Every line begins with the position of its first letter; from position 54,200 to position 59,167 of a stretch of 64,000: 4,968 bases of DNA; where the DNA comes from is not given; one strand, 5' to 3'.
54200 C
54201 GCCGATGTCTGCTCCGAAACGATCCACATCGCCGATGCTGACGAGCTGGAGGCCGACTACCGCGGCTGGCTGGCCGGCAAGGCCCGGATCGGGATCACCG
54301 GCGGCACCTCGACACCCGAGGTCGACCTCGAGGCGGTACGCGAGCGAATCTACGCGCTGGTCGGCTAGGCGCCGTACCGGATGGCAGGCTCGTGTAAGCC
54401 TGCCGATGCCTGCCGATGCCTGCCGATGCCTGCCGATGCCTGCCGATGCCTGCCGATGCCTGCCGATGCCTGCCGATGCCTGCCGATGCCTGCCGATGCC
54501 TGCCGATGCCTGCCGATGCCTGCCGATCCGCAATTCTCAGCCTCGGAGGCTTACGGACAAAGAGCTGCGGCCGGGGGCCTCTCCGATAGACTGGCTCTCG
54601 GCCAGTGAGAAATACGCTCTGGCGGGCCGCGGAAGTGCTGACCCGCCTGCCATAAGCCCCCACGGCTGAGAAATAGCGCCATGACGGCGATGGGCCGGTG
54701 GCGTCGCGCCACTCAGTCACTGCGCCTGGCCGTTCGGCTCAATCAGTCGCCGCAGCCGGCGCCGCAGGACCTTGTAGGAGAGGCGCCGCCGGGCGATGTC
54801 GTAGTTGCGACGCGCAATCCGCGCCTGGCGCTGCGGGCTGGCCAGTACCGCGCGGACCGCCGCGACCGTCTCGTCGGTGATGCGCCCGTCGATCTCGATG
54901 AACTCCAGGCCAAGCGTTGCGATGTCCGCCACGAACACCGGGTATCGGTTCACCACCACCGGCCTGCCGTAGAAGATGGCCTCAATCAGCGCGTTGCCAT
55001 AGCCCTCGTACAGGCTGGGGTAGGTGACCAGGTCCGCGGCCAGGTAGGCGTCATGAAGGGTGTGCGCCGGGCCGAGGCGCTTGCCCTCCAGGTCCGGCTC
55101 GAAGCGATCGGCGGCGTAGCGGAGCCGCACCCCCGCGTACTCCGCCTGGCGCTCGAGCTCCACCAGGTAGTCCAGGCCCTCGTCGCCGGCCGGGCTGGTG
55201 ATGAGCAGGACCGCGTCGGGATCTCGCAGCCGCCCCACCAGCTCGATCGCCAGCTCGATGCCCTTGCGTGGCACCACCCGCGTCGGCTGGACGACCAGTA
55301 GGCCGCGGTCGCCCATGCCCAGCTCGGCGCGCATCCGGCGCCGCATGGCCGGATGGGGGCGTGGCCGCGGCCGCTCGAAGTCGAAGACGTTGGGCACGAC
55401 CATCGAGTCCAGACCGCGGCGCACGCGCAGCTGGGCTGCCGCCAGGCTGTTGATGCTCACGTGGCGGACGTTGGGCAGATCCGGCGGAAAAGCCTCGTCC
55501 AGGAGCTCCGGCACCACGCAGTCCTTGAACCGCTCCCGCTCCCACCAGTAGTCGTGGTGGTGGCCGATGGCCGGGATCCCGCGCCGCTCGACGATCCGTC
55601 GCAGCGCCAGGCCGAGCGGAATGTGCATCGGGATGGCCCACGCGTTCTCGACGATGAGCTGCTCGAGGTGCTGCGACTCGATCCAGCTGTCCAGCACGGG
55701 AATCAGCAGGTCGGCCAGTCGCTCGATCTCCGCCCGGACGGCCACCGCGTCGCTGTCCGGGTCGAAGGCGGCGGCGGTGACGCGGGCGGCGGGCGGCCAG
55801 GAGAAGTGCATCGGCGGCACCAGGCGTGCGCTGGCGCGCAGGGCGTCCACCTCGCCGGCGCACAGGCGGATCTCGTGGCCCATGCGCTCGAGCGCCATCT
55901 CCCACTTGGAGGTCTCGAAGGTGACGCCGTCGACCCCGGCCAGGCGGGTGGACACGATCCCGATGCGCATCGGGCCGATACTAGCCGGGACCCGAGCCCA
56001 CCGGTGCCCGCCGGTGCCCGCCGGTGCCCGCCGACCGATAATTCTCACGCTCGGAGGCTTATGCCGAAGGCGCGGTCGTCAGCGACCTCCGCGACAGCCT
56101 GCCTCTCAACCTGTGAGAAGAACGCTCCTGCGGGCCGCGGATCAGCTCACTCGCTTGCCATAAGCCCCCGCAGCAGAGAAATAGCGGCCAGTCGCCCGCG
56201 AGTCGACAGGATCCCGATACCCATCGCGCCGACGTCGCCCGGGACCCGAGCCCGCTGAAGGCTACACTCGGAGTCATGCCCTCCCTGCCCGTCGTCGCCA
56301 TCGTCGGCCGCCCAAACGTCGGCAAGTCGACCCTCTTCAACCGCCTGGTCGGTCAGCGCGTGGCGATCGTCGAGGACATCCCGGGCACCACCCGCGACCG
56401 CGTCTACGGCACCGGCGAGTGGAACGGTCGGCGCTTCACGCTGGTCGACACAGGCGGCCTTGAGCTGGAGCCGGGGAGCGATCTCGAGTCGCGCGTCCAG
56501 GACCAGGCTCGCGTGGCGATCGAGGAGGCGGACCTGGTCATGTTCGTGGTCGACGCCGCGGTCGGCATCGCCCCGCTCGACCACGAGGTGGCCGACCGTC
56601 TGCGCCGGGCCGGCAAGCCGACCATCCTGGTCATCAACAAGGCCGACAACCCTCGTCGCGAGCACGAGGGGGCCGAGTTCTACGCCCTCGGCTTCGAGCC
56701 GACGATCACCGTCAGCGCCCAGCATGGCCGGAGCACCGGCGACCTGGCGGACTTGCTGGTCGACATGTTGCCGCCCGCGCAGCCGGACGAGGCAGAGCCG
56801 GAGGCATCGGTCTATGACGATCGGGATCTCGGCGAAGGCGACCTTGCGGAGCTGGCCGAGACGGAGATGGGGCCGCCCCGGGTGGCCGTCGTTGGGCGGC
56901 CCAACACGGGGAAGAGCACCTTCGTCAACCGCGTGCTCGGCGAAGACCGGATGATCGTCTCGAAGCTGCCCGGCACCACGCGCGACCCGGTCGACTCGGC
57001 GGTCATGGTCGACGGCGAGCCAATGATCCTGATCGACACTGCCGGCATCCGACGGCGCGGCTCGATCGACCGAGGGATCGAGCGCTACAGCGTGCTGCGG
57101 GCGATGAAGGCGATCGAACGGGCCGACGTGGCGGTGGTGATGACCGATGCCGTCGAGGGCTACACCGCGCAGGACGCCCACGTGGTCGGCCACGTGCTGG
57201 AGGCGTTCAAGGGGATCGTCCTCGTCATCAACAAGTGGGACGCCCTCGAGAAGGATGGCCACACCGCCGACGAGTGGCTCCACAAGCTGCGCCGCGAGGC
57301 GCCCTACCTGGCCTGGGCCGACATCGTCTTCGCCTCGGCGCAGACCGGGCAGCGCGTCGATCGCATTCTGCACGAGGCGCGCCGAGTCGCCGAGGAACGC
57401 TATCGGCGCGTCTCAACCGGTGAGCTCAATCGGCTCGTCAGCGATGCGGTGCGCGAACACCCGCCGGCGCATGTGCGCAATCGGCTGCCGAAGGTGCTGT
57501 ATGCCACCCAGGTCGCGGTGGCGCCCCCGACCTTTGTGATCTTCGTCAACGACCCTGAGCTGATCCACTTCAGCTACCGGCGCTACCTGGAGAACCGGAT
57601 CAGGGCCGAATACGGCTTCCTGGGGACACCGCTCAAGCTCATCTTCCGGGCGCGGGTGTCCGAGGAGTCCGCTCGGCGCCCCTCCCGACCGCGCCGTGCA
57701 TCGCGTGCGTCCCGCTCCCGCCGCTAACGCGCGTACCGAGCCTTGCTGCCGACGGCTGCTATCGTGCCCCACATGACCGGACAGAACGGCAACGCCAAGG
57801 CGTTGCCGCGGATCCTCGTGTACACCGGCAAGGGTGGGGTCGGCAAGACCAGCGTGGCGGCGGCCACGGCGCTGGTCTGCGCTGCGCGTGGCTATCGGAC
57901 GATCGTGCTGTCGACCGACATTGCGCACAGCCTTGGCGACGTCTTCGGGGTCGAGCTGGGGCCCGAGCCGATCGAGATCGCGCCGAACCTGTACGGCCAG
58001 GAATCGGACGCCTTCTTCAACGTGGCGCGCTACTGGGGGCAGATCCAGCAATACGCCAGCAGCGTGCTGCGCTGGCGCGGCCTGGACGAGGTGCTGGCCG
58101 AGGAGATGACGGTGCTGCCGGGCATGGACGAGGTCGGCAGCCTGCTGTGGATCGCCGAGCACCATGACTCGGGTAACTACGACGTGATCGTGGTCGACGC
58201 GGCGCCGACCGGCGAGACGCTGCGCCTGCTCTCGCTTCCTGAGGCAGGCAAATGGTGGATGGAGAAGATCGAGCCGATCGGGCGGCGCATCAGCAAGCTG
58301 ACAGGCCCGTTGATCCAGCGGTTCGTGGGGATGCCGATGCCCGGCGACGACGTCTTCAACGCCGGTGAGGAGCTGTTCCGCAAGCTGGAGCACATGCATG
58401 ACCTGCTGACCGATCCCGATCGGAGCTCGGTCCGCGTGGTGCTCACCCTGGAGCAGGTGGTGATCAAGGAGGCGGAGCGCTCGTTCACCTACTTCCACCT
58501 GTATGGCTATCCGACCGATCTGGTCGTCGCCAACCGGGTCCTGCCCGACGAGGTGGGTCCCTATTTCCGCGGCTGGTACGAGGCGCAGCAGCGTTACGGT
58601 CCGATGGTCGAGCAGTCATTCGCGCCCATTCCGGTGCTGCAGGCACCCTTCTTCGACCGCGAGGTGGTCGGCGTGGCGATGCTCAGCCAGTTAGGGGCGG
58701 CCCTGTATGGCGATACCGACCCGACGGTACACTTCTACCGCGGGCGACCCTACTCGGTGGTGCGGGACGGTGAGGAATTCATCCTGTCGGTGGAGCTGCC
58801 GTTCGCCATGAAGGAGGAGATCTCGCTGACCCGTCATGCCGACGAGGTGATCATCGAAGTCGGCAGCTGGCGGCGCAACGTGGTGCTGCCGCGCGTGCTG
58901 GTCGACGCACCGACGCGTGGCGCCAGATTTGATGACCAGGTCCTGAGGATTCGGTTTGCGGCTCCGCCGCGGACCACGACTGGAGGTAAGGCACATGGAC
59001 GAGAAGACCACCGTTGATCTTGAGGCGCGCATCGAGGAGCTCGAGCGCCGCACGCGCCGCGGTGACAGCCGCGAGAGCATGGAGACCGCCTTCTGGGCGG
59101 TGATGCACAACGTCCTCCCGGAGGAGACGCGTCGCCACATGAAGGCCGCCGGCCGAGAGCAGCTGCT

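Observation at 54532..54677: Unrecognised 146-147 nt structured intergenic repeat family (three copies in 64 kb)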

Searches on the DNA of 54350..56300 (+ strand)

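Call 11: search_rna_families(source=window, start=54350, end=56300, threshold=evalue, max_evalue=10, show_alignments=3)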
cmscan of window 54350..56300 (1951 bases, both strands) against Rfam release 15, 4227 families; matches with E-value up to 10: 0.
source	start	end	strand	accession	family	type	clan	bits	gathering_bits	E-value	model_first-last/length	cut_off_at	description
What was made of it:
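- On Any Rfam RNA family: Around A and B there was nothing at E<=10 (call 11).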

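Call 78: search_dna_similar(query=window:56000-56190:+, collection=plasmids, mode=distant, max_evalue=0.01, max_rows=10)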
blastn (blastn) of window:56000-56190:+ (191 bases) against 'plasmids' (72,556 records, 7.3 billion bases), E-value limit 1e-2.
No match.
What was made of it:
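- On BOX-like composite repeat: The sequences are unrelated: high-G+C Chloroflexota, and no hit in any annotated collection that was searched (call 78).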

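Call 81: build_rna_model(alignment_id=A9)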
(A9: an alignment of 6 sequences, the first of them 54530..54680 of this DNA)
Model R1 built from alignment A9 (6 sequences, 156 columns); structure: RNAalifold consensus.
model positions 151; base pairs 41; branch points 1; effective number of sequences 1.31; information 0.59 bits per position. Calibrated on 0.2 Mb of random sequence (short: E-values are rough).
structure used (alignment columns):
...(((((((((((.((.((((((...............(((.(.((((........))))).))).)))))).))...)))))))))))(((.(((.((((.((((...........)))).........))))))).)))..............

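Call 82: search_with_rna_model(model_id=R1, sources=[window, L001, L004, L005, L016, L017, L018, L019, L020, L021, L022, L023, L006, L008, L009, L010, L011, L012, L013, L014, L015], max_evalue=10)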
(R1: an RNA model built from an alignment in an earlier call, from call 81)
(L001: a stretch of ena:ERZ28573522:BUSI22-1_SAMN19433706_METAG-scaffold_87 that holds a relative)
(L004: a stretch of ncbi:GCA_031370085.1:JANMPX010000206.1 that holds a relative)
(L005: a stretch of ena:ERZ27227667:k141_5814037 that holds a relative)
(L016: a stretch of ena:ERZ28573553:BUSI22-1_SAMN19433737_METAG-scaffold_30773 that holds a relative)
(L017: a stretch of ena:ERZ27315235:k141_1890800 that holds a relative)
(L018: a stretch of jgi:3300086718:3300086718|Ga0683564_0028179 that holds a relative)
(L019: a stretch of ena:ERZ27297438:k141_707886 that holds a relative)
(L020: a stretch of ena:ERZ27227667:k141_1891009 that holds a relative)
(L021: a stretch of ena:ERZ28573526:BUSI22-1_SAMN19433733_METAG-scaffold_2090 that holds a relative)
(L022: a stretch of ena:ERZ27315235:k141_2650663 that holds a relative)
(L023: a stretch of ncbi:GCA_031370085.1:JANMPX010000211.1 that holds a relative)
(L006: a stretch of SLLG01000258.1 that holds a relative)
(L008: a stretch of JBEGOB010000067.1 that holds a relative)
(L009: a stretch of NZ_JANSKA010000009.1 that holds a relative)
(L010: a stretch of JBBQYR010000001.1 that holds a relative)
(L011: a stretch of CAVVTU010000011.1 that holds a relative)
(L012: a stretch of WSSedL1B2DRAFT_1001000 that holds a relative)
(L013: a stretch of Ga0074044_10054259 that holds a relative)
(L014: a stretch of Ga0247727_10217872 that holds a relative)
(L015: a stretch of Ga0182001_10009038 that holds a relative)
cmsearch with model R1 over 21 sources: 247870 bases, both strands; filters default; matches with E-value up to 10: 20.
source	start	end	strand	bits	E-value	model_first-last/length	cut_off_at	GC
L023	2245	2395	-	165.2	1.6e-37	1-151/151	no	0.64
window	21238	21389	-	160.4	2.2e-36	1-151/151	no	0.63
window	56038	56188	+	158.2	7.4e-36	1-151/151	no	0.62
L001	8171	8322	+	155.4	3.5e-35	1-151/151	no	0.64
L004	8172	8323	+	155.4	3.5e-35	1-151/151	no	0.64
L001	9744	9894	+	153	1.3e-34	1-151/151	no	0.6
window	54530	54680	+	147.7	2.5e-33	1-151/151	no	0.64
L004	9745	9894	+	145.2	9.6e-33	1-151/151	no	0.61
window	21242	21359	+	16.3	0.07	1-151/151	no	0.66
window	56034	56184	-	16.1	0.078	1-151/151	no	0.62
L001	9740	9831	-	12.3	0.64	1-151/151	no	0.57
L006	25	107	-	10.7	1.6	1-151/151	no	0.69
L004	9741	9832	-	10.3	1.9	1-151/151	no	0.58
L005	14340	14391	+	10.1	2.2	88-136/151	no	0.67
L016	5942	6054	-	9.9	2.4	1-151/151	no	0.73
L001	286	396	-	9.8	2.5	1-151/151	no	0.69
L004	297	407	-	9.8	2.5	1-151/151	no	0.69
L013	1244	1281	-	8.6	4.9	95-130/151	no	0.58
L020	2319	2433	+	8.4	5.6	1-151/151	no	0.74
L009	3478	3512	-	8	7.1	94-130/151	no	0.71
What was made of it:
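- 54530..54677 (+): Copy A core: M1 54530-54556, variable 54557-54592, M2 54593-54615, sub-block 54616-54650 (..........), M3 54651-54677. CM hit of 147.7 bits (call 82).
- Checked: The covariance-model E-values are 1e-33 to 1e-36 (call 82).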

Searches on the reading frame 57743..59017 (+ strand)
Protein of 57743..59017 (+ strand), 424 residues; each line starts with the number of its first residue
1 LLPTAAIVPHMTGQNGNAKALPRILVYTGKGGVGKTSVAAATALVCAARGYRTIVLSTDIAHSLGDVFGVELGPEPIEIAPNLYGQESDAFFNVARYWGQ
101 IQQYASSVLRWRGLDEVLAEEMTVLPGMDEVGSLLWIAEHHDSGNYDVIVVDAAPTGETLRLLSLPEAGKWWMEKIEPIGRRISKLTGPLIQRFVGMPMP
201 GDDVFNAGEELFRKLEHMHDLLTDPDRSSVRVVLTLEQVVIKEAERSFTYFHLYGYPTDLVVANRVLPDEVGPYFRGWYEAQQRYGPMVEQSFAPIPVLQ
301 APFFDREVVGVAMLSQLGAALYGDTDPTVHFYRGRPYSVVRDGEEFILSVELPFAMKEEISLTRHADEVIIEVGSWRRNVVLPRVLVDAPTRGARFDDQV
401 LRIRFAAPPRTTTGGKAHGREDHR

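Call 91: search_protein_families(library=pfam, proteins=[window:57743-59017:+], max_evalue=0.00001)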
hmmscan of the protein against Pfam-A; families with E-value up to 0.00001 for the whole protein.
window:57743-59017:+ (424 aa): 4 families
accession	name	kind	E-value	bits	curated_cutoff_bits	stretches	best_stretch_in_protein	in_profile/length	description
PF02374.21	ArsA_ATPase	-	2.2e-85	287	24.3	1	23-322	2-304/305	Anion-transporting ATPase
PF17886.7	ArsA_HSP20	-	1.2e-19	70.1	22.5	1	344-405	2-63/63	HSP20-like domain found in ArsA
PF10609.15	ParA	-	3.9e-07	30.2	27.1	1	24-71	6-54/246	NUBPL iron-transfer P-loop NTPase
PF01656.29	CbiA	-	3.5e-06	27.4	25.4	1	24-190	1-54/125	CobQ/CobB/MinD/ParA nucleotide binding domain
